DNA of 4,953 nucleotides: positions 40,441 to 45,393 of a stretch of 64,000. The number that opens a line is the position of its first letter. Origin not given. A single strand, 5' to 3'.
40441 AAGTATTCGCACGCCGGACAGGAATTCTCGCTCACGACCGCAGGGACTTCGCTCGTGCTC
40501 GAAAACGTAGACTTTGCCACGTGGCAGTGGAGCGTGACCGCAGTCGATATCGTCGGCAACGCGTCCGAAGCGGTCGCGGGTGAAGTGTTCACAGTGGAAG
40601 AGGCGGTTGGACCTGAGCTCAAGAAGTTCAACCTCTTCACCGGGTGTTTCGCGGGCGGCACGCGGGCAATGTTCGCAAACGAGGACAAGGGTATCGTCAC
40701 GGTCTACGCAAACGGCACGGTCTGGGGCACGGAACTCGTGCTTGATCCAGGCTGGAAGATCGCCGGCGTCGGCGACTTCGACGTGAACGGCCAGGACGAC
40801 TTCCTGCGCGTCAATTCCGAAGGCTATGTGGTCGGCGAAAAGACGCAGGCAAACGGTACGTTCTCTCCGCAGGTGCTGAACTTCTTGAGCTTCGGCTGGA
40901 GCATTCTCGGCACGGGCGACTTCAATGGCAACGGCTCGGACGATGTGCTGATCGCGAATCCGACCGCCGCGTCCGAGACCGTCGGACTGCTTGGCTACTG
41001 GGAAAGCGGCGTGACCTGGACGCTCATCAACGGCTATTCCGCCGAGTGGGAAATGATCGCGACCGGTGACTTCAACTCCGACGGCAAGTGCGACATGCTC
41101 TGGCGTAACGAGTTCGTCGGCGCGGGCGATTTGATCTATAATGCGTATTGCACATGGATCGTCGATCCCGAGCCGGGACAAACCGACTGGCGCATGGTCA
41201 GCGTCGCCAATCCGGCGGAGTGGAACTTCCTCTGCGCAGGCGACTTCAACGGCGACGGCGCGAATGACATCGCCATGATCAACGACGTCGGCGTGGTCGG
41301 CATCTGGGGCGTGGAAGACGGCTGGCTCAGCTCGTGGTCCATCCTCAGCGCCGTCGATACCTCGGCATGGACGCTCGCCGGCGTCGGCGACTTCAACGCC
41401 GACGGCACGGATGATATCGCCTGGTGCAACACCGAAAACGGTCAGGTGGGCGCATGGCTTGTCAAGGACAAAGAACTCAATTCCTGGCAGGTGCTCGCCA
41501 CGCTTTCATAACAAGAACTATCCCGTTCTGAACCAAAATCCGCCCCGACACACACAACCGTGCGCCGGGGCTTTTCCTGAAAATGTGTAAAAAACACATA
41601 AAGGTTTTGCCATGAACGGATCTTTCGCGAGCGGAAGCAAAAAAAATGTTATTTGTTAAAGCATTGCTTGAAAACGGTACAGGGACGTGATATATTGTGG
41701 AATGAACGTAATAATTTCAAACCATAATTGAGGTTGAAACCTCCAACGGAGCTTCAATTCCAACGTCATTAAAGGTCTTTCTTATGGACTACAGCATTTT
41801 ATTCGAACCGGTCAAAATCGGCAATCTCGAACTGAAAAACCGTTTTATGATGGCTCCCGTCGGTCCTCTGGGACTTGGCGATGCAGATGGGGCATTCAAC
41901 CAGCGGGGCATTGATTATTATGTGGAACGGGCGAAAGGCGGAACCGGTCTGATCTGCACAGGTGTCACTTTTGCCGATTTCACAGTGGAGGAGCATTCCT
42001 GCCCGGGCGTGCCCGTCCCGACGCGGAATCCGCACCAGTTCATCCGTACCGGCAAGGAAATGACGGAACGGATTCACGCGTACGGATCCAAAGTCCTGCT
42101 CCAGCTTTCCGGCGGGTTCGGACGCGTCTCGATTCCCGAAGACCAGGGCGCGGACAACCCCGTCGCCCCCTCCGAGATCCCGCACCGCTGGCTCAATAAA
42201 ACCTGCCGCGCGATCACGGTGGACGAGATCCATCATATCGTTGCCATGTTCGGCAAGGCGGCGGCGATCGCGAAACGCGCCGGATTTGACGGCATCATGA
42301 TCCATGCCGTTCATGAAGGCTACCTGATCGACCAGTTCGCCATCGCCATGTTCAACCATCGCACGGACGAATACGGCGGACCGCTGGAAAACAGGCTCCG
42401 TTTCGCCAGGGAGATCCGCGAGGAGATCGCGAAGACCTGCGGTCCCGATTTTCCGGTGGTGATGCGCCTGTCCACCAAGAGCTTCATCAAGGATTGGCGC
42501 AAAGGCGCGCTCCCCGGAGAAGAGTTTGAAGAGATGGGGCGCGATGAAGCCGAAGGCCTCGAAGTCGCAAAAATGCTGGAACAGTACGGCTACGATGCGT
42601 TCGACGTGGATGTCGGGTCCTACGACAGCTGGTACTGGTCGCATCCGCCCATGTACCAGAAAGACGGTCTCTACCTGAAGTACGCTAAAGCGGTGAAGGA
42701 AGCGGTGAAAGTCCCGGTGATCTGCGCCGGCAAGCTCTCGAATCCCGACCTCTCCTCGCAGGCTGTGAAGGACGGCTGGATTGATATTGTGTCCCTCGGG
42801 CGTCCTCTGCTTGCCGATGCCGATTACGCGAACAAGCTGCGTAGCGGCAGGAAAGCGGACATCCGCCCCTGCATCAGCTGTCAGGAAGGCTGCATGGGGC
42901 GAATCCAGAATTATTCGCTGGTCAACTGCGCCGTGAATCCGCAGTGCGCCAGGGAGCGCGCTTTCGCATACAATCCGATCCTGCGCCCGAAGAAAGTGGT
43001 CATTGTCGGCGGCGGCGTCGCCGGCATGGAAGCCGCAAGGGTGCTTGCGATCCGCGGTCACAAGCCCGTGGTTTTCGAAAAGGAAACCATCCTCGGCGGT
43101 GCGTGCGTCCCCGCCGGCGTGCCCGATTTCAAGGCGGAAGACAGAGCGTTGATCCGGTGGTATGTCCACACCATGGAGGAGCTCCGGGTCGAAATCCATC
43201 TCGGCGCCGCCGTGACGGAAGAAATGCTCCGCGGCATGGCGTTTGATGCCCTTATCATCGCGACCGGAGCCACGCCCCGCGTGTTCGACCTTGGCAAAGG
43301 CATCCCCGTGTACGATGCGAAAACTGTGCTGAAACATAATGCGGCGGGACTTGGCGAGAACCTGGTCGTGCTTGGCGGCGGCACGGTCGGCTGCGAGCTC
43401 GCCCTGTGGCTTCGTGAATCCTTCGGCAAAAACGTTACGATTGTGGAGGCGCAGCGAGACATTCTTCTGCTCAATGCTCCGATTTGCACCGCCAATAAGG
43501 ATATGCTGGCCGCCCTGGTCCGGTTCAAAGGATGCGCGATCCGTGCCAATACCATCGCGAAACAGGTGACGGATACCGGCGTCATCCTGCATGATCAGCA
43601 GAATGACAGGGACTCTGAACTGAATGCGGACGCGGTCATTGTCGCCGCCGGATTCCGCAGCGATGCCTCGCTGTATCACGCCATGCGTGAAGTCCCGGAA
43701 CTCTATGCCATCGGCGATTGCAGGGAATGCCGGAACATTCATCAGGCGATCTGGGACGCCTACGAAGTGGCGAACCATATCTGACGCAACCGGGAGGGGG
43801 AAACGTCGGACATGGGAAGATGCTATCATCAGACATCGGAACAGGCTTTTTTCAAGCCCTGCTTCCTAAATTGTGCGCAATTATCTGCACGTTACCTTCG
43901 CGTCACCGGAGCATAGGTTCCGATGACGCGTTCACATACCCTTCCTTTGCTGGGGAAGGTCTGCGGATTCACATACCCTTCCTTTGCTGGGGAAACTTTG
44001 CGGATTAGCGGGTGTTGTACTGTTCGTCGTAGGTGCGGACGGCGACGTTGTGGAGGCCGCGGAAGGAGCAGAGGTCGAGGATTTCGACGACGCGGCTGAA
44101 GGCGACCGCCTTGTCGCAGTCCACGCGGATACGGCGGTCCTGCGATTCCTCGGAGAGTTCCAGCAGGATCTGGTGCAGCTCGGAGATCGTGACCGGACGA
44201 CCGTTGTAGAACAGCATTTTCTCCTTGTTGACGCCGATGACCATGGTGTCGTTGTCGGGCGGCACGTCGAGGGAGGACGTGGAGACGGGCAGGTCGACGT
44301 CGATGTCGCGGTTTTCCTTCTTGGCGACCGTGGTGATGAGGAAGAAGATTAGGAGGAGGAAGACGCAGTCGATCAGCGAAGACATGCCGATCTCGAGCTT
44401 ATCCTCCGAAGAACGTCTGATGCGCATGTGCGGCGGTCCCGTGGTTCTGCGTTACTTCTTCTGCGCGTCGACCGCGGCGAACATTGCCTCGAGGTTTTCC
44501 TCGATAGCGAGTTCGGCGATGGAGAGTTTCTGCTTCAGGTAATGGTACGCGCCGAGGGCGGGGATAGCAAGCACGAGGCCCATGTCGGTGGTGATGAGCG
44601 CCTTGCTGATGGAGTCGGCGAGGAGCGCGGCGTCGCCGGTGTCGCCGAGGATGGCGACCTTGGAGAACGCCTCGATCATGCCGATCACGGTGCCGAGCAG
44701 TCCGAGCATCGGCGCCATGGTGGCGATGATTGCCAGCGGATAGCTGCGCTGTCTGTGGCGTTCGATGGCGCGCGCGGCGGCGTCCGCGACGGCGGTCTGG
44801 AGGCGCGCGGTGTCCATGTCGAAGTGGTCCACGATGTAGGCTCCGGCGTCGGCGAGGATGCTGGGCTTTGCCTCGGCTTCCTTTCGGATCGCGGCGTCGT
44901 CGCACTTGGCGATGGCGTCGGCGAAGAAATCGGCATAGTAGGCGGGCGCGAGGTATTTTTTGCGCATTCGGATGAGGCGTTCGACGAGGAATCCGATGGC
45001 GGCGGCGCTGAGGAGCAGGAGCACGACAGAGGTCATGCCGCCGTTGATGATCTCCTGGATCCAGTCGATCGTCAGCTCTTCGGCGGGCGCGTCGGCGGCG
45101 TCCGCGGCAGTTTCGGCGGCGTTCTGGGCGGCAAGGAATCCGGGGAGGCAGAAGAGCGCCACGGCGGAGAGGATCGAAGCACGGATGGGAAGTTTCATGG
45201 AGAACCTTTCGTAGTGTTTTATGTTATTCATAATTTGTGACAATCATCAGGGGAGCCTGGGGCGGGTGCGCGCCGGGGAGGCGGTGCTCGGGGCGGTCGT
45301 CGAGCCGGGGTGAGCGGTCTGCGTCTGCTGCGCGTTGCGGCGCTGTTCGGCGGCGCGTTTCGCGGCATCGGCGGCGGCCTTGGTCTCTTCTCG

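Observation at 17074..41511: Single 24.4-kb ORF encoding an 8,145-aa mosaic giant protein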

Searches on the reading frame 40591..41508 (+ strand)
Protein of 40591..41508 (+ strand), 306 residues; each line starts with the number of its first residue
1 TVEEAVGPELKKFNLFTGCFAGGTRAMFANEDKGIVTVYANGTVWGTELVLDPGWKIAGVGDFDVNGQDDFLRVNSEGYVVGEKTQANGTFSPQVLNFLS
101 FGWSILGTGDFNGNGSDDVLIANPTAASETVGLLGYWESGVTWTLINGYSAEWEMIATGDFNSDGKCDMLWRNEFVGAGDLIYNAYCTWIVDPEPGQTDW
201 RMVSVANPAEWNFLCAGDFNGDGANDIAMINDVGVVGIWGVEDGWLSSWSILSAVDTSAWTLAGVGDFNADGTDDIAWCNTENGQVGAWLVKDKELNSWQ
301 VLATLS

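Call 78: predict_structure(alignment_id=A4)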
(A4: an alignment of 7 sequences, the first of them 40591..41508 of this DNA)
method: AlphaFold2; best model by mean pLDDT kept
length: 306 residues; sequences in the alignment: 7
mean_pLDDT: 89.8   pTM: 0.87
mean pLDDT of the five models: 89.8, 89.4, 88.5, 84.0, 73.0
residues with pLDDT >= 90: 218; 70-90: 74; 50-70: 4; < 50: 10
segments of 3 or more residues with pLDDT < 50: 1-10
pLDDT, mean of each block of 10 residues (from residue 1): 37 86 92 93 91 94 91 93 90 85 91 92 87 84 82 92 95 92 94 88 90 96 96 94 94 93 95 97 94 95 89
secondary structure, 60 per line:
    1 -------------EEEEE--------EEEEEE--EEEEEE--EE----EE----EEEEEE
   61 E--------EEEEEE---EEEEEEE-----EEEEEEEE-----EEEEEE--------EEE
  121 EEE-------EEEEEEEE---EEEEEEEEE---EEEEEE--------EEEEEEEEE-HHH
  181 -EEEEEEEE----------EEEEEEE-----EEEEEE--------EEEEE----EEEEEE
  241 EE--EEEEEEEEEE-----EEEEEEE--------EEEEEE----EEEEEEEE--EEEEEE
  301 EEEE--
elements in order: E14-18 E27-32 E35-40 E55-61 E70-75 E79-85 E91-98 E104-109 E118-123 E131-138 E142-150 E154-159 E168-176 E182-189 E200-206 E212-217 E226-230 E235-242 E245-254 E260-266 E275-280 E285-292 E295-304

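Call 81: fold_search(model_id=the predicted structure, library=pdb)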
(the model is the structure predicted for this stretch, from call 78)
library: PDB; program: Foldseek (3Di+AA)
matches with E <= 10: 1136; with E <= 0.001: 102
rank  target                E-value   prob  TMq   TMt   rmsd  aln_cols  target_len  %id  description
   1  9oee_A                1.4e-09  1.00  0.70  0.35   4.9       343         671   21  S. griseus TUA bound UmbA4 complexes (released 2025-12-17)
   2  9van_B                1.0e-08  1.00  0.55  0.46   6.4       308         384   14  Cryo-EM structure of human full length KICSTOR complex (state 2) (released 2025-11-12)
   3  9v80_B                1.7e-08  1.00  0.54  0.45   6.3       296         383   15  Cryo-EM structure of KICSTOR CCC complex (state 4) (released 2025-11-12)
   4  9v6e_B                5.0e-08  1.00  0.53  0.45   6.2       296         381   14  Cryo-EM structure of human full length KICSTOR complex (state 1) (released 2025-11-12)
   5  9v9n_B                9.3e-08  1.00  0.53  0.45   6.0       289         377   15  Cryo-EM structure of KICSTOR CCC complex (state 5) (released 2025-11-12)
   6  9v86_B                2.5e-07  1.00  0.51  0.43   6.5       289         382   16  Cryo-EM structure of KICSTOR CCC complex (state 3) (released 2025-11-12)
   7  9o5a_G                3.7e-07  1.00  0.53  0.44   6.0       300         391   14  The KICSTOR-GATOR1 complex (released 2026-02-18)
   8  9f8t_A                1.0e-05  1.00  0.41  0.36   8.0       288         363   12  Clathrin terminal domain complexed with C-terminus of AAK1L (released 2025-05-21)
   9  1c9i_A                1.8e-05  1.00  0.41  0.37   7.7       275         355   12  PEPTIDE-IN-GROOVE INTERACTIONS LINK TARGET PROTEINS TO THE B-PROPELLER OF CLATHRIN (released 2000-02-07)
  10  6vbu_2                3.0e-05  1.00  0.50  0.27   7.7       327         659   15  Structure of the bovine BBSome complex (released 2020-01-29)
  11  3gc3_B                3.6e-05  1.00  0.41  0.37   8.3       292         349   11  Crystal Structure of Arrestin2S and Clathrin (released 2009-08-25)
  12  8w30_A                4.4e-05  1.00  0.46  0.27   8.2       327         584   15  Crystal structure of alpha-V beta-1 integrin headpiece in complex with TR01225179 (released 2025-01-01)
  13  8zdf_A                4.4e-05  1.00  0.44  0.22   9.5       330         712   14  Cryo-EM structure of the integrin avb3 with CWHM-12, conformation 2 (released 2025-10-22)
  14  9r9b_A                4.4e-05  1.00  0.41  0.26   8.1       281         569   12  Crystal structure of clathrin heavy chain in complex with a peptidomimetic inhibitor of the TACC3 interaction (released 2026-04-08)
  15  6h6f_F                7.1e-05  1.00  0.54  0.10   5.7       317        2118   14  PTC3 holotoxin complex from Photorhabdus luminiscens - Mutant TcC-D651A (released 2018-10-03)
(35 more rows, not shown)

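Call 82: search_protein_representatives(alignment_id=A4)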
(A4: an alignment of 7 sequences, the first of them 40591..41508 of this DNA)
Query: 7 sequences, 304 profile positions. Proteins with E-value up to 0.001 (for the whole library): 55546; up to 1e-10: 21737; up to 1e-30: 1522. The best 150 are listed.
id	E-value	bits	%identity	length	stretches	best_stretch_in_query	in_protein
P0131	4.3e-163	558.1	-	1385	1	2-303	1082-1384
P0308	6.5e-158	541.1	-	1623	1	5-303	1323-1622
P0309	7.9e-158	540.8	-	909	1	5-303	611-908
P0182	2.2e-157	539.4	-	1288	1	5-303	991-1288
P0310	1.1e-156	537.1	-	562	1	5-303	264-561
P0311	1.5e-156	536.6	-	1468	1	7-303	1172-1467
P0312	8.9e-155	530.8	-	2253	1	7-303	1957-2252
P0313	1.0e-154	530.7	-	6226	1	2-303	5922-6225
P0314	2.4e-154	529.4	-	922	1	13-303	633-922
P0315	2.5e-154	529.3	-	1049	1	10-303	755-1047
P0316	3.2e-154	529.0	-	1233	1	8-303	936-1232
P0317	3.6e-154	528.8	-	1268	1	9-303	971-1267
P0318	4.2e-154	528.6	-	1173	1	7-303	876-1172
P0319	9.5e-154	527.4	-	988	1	11-303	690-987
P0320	1.5e-153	526.8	-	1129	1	8-303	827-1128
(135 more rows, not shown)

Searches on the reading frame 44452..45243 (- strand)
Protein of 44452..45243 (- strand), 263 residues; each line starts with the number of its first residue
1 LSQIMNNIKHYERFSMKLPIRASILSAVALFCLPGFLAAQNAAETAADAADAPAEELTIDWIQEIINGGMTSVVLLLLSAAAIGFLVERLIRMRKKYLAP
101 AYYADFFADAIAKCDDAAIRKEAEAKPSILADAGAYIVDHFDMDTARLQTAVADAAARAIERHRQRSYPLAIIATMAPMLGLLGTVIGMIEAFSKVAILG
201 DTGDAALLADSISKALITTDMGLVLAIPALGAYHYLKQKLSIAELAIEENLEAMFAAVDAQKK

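Call 7: search_protein_families(library=pfam, proteins=[window:44452-45243:-], max_evalue=0.001)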
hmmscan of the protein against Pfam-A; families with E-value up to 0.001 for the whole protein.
window:44452-45243:- (263 aa): 1 family
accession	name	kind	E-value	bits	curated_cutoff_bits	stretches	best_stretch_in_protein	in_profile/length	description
PF01618.21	MotA_ExbB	-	3e-26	92.1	22.9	1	143-246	22-124/127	MotA/TolQ/ExbB proton channel family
